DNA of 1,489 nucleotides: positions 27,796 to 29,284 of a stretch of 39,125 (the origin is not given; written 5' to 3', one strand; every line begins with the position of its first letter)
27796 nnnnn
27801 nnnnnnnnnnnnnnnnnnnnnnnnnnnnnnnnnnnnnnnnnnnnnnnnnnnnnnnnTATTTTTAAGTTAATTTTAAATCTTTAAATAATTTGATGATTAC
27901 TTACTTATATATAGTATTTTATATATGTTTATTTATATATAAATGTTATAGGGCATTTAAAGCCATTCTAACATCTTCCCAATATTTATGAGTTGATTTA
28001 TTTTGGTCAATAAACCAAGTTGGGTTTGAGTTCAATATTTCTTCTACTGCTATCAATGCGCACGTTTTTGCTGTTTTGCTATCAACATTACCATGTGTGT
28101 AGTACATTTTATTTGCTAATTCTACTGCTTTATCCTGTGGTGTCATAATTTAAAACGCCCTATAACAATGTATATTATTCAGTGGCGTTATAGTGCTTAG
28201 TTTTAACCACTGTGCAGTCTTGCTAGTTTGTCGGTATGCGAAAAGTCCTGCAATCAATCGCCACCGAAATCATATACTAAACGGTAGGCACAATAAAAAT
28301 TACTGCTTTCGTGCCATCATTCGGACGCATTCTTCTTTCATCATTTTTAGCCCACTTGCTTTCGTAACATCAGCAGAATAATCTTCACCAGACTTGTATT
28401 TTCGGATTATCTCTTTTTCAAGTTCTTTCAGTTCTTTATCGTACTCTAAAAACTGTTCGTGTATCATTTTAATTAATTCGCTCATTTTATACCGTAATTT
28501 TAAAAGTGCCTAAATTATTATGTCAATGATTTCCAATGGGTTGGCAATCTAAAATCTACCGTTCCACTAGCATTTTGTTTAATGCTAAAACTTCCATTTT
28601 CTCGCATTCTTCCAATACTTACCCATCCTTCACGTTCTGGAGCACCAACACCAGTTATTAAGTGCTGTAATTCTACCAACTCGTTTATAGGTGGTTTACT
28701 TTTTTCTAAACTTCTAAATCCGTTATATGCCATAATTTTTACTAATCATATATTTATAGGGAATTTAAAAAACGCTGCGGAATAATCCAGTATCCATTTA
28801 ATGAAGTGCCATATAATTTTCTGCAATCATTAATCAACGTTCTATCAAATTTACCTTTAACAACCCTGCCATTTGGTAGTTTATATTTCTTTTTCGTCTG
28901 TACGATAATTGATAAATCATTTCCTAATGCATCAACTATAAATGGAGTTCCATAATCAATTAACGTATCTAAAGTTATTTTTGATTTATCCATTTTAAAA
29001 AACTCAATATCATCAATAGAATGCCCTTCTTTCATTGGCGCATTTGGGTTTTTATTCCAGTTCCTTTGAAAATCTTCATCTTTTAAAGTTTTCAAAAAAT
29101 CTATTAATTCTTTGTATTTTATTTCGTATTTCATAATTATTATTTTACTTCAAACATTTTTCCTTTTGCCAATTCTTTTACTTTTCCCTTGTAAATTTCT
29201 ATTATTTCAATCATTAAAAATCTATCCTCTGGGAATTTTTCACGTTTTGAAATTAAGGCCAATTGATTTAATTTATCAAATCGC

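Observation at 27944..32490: Individual small early genes are bracketed by 10-12-bp perfect inverted repeats (GTTA-N6 ... N6-TAAC) whose variable cores covary: a cassette-like architecture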

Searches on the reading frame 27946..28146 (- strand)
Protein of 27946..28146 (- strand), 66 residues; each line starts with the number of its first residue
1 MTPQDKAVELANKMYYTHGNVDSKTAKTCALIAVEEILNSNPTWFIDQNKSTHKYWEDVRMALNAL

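Call 14: search_protein_families(library=pfam, proteins=[window:27946-28146:-], max_evalue=0.01)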
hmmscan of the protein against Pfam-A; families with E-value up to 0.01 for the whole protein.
window:27946-28146:- (66 aa): 0 families

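Call 75: find_homologous_proteins(query=window:27949-28146:-, max_evalue=0.001)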
Query window:27949-28146:- (66 aa): 24 proteins with E <= 0.001 among 25 candidates.
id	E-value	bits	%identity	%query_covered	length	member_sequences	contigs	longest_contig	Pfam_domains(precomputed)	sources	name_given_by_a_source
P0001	1.2e-35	137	94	100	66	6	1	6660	-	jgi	-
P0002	6.6e-30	119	85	100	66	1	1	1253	-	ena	-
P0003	1.5e-27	111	80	100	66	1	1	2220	-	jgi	jgi:hypothetical protein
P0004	3.5e-27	110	79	100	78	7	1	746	-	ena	-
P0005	3.7e-27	110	77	100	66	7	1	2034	-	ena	-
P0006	5.2e-27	110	77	100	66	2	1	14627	-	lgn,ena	-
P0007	1.4e-26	108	77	100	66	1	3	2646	-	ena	-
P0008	2.7e-25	104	82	94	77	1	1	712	-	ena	-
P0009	6.6e-23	97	71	100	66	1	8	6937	-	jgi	jgi:hypothetical protein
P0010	9.0e-23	96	73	100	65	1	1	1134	-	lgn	-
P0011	5.5e-21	91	70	100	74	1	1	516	-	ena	-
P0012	2.6e-20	89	68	100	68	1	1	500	-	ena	-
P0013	1.1e-18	84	67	100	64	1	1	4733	-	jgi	-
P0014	7.2e-18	81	58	100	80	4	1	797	-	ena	-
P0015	4.1e-17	79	63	100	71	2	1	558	-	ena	-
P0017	5.8e-16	75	59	100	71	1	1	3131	-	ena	-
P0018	1.5e-15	74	59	98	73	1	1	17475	-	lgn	-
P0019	1.3e-14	71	60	100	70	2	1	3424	-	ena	-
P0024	5.3e-12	63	57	91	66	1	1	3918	-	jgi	jgi:glycyl-tRNA synthetase (class II)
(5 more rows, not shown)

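Call 76: find_encoding_contigs(protein=P0001, flank=4000, max_places=2)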
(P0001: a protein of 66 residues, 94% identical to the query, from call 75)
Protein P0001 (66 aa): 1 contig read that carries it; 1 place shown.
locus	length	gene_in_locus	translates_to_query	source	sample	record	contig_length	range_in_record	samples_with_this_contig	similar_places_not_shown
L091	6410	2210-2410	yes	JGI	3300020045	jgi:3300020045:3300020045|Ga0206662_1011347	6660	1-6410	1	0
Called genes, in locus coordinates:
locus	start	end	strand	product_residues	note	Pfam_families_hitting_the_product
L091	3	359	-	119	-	?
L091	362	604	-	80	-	-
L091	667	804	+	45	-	-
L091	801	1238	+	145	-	PF08299:Bac_DnaA_C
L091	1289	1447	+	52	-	-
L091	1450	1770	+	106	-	-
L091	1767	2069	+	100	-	-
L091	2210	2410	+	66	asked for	-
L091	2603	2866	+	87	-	-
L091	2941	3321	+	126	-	-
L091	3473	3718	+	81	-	-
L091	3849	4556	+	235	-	PF00145:DNA_methylase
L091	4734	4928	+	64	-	-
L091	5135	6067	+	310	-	-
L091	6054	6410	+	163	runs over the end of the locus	PF16677:GP3_package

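Call 77: find_encoding_contigs(protein=P0006, flank=4000, max_places=2)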
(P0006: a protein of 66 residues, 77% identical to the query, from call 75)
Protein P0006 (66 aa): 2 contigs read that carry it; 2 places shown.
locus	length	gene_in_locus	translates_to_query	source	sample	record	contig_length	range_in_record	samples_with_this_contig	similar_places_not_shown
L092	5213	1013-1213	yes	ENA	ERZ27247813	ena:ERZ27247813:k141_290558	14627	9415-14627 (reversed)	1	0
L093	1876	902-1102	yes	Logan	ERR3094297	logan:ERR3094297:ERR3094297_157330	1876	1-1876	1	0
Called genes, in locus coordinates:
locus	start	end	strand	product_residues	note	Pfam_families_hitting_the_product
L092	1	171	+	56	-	?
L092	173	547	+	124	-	-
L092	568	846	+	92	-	-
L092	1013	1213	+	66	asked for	-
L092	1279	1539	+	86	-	-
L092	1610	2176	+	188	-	-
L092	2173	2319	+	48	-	-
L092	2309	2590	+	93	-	-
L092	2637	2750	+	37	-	-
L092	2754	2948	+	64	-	-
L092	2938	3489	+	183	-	-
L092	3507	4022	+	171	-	-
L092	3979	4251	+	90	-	-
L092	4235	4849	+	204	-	-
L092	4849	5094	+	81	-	-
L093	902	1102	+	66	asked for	-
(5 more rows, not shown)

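Call 78: find_encoding_contigs(protein=P0009, flank=4000, max_places=4)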
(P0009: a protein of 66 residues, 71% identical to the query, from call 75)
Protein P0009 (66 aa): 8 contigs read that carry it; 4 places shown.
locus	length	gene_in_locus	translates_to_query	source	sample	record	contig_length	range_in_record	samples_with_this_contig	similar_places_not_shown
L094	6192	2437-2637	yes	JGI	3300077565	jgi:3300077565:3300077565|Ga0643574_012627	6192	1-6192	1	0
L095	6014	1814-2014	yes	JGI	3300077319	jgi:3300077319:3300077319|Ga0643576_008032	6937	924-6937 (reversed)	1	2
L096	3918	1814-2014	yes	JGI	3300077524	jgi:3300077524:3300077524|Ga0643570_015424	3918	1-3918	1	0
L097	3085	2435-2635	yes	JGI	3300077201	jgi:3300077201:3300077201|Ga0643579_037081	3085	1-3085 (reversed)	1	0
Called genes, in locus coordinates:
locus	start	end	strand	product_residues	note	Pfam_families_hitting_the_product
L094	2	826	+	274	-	?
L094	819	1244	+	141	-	-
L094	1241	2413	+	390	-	PF04466:Terminase_3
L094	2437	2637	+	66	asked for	-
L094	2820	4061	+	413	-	PF04860:Phage_portal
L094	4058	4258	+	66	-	-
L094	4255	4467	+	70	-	-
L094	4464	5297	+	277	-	-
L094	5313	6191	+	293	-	?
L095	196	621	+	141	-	-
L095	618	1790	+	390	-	PF04466:Terminase_3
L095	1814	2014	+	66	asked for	-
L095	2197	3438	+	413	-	PF04860:Phage_portal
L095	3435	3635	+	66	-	-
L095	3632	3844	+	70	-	-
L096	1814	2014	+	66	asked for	-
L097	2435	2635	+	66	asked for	-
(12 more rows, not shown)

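Call 79: find_encoding_contigs(protein=P0018, flank=4000, max_places=2)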
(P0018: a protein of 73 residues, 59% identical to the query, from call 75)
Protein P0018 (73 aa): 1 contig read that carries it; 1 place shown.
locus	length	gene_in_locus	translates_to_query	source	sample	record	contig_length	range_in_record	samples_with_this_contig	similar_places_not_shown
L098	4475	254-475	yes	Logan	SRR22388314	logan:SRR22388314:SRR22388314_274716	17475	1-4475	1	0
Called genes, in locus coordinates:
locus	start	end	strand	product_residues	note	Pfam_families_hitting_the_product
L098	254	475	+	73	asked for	-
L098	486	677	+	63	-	-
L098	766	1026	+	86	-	-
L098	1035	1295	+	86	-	-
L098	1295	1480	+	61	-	-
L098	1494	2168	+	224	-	-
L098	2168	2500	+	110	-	-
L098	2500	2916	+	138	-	PF14058:PcfK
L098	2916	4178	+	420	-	PF14284:PcfJ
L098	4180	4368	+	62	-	-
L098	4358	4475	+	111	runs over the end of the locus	-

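Call 81: find_encoding_contigs(protein=P0003, flank=1500, max_places=1)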
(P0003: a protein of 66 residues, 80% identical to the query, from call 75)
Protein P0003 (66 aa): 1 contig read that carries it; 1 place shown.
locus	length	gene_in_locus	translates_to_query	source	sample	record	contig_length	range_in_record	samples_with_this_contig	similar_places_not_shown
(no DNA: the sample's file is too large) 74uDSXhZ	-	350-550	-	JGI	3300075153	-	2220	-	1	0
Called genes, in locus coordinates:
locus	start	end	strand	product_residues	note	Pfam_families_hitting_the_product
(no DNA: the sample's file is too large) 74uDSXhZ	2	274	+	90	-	?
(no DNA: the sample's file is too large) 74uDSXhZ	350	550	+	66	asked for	-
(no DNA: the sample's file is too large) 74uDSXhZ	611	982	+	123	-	-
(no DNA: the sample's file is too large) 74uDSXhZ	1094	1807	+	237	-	PF02086:MethyltransfD12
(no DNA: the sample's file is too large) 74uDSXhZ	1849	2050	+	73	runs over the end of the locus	-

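Call 82: find_encoding_contigs(protein=P0007, flank=1500, max_places=3)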
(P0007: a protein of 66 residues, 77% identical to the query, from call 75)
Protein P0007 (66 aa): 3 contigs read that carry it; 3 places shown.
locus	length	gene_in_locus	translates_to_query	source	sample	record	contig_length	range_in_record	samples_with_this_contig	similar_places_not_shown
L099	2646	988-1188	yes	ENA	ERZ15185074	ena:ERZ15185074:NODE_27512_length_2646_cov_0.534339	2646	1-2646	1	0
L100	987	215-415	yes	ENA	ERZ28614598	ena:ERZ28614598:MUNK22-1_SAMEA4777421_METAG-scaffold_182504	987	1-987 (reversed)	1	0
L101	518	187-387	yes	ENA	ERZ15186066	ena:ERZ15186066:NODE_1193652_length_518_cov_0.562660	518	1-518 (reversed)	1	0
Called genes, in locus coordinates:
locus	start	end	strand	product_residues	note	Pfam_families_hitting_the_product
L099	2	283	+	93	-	?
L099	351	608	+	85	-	-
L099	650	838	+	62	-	-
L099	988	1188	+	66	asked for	-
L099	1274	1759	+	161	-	PF16473:Rv2179c-like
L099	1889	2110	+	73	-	-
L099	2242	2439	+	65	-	-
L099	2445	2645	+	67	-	?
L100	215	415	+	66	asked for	-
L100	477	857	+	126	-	-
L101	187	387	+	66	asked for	-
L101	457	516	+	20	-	?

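Call 83: find_encoding_contigs(protein=P0013, flank=1500, max_places=1)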
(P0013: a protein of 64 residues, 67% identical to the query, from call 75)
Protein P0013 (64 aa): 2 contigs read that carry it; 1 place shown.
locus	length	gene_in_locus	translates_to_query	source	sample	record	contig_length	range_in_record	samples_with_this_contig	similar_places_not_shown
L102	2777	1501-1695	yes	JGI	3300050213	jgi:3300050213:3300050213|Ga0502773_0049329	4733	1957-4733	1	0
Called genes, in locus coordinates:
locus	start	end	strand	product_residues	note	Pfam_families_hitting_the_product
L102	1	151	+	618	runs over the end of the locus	-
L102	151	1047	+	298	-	-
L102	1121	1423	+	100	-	-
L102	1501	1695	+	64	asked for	-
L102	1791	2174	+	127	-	-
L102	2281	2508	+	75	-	-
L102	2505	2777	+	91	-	?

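Call 84: find_encoding_contigs(protein=P0017, flank=1500, max_places=1)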
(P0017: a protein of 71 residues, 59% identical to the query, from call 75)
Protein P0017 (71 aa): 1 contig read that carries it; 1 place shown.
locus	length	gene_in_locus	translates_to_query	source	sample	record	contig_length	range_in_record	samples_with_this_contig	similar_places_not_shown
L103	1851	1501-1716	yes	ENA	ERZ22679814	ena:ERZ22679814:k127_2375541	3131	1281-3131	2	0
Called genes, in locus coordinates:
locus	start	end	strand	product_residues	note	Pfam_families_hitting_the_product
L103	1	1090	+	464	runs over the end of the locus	PF00772:DnaB, PF03796:DnaB_C, PF06745:ATPase, PF13481:AAA_25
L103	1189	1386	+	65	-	-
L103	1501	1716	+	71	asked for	-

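Call 85: find_encoding_contigs(protein=P0019, flank=1500, max_places=1)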
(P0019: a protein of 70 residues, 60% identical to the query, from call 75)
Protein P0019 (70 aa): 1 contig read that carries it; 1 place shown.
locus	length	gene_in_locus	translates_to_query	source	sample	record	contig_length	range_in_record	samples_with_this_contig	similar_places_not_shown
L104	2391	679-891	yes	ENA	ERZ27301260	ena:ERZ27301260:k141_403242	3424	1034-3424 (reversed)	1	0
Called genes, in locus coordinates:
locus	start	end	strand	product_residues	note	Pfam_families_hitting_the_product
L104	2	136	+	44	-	?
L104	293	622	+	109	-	-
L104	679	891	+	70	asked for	-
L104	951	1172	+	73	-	-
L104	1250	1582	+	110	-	-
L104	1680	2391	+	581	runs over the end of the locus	?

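Call 86: find_encoding_contigs(protein=P0024, flank=1500, max_places=1)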
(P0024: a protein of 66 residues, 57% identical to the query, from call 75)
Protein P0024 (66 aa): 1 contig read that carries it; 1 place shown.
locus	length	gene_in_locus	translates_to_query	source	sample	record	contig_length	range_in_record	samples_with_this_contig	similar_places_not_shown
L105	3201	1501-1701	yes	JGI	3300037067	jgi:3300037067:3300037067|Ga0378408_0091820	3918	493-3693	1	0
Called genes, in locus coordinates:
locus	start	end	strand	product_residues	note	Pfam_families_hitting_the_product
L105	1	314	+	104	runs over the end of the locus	-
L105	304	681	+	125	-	-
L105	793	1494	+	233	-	-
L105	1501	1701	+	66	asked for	-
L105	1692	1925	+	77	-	-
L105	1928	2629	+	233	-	-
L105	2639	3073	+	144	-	-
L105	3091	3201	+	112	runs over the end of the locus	?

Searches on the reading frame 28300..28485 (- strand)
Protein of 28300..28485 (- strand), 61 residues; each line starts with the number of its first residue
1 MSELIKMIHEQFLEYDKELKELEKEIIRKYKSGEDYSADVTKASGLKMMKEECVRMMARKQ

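Call 14: search_protein_families(library=pfam, proteins=[window:28300-28485:-], max_evalue=0.01)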
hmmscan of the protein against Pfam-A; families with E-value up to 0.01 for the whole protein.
window:28300-28485:- (61 aa): 1 family
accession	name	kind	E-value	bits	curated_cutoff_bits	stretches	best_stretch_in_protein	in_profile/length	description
PF24718.1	HTH_73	-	0.0058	16.9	27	1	6-46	23-64/71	HTH-like domain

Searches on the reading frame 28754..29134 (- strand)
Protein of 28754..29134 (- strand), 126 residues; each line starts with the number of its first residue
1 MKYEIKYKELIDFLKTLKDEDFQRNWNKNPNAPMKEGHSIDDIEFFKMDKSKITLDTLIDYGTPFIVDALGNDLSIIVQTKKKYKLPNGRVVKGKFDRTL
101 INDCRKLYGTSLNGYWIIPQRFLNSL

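Call 24: search_protein_families(library=pfam, proteins=[window:28754-29134:-], max_evalue=0.01)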
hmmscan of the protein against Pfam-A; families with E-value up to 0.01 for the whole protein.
window:28754-29134:- (126 aa): 0 families

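Call 53: search_protein_families(library=phrogs, proteins=[window:28754-29134:-], max_evalue=0.001)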
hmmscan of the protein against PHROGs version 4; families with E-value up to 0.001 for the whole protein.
window:28754-29134:- (126 aa): 0 families
